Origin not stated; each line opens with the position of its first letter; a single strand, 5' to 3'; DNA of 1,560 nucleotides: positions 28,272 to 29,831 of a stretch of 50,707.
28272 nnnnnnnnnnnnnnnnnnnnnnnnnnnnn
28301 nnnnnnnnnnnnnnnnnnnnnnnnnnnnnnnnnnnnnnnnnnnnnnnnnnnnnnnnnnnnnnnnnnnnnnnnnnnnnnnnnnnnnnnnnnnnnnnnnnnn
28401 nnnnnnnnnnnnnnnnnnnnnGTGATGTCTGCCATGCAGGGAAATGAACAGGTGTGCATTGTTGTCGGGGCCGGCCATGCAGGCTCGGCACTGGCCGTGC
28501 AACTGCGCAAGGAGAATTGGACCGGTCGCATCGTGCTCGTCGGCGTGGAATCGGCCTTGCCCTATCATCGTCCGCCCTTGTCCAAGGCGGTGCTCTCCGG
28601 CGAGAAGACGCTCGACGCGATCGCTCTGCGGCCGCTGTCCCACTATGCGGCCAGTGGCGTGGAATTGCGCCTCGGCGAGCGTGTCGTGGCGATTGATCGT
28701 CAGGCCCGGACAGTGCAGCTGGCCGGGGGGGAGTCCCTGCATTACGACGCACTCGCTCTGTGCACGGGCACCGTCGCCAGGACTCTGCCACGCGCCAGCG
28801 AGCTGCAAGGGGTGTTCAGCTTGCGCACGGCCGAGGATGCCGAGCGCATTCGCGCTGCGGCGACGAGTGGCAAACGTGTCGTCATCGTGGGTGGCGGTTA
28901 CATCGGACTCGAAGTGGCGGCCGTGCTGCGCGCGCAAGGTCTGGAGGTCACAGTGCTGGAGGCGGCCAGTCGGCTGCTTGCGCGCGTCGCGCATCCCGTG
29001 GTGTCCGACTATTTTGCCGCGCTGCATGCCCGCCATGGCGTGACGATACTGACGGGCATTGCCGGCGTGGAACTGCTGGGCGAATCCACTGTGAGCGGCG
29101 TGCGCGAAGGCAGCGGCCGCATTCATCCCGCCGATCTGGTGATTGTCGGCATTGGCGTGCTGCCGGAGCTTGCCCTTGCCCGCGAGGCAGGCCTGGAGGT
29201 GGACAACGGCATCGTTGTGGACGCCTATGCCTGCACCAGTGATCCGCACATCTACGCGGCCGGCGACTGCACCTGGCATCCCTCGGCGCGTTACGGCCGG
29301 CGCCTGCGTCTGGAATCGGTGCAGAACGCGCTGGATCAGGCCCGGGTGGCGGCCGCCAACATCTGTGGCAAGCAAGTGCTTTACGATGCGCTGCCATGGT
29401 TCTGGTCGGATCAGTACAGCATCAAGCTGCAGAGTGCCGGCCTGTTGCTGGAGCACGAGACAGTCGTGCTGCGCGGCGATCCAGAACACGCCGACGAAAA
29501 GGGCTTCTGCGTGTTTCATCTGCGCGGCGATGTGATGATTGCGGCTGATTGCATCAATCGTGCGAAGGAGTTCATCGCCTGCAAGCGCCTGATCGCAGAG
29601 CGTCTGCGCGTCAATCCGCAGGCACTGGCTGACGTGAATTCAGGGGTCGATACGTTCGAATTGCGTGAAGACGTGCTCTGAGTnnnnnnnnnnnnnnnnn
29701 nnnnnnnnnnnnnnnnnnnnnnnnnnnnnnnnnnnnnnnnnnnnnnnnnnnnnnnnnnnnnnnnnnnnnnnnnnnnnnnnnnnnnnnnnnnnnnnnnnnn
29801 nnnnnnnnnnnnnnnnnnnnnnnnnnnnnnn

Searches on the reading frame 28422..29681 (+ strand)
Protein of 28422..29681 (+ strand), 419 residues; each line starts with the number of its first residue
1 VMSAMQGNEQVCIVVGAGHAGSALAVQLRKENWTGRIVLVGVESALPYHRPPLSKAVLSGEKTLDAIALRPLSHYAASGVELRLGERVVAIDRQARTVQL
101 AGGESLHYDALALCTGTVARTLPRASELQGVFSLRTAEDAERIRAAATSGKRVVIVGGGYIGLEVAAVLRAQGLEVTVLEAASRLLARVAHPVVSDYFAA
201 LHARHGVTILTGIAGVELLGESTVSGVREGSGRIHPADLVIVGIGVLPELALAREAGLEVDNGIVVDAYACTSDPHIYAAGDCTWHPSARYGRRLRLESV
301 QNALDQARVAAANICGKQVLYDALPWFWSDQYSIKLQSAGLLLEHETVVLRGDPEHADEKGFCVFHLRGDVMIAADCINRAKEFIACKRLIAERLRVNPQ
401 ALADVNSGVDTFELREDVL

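Call 8: search_protein_families(library=pfam, proteins=[window:28422-29681:+], max_evalue=0.001)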
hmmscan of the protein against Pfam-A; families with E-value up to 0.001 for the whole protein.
window:28422-29681:+ (419 aa): 10 families
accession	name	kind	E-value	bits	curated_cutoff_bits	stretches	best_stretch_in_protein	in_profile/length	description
PF07992.20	Pyr_redox_2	-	4.2e-65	220.5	26.1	1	12-307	3-291/291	Pyridine nucleotide-disulphide oxidoreductase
PF14759.12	Reductase_C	-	3.8e-26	91.9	25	1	326-406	1-78/85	Reductase C-terminal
PF00070.33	Pyr_redox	-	1.5e-15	57.9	22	1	152-227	1-77/82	Pyridine nucleotide-disulphide oxidoreductase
PF13450.12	NAD_binding_8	-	4.2e-08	33.8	21.9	1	155-212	1-54/68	NAD(P)-binding Rossmann-like domain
PF01266.30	DAO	-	1.1e-07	32.1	27.9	1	152-183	1-32/353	FAD dependent oxidoreductase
PF13738.12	Pyr_redox_3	-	4.8e-06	26.5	30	1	81-260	97-281/305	Pyridine nucleotide-disulphide oxidoreductase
PF02254.24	TrkA_N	-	4.3e-05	24.3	23.8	0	153-190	1-38/116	TrkA-N domain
PF05834.18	Lycopene_cycl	-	5.6e-05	22.8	23.4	0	153-202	2-52/380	Lycopene cyclase protein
PF02826.25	2-Hacid_dh_C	-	0.00019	21.3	25.1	0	140-182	26-68/178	D-isomer specific 2-hydroxyacid dehydrogenase, NAD binding domain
PF03486.20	HI0933_like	-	0.00085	19.3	50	0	152-188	2-38/244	HI0933-like protein Rossmann domain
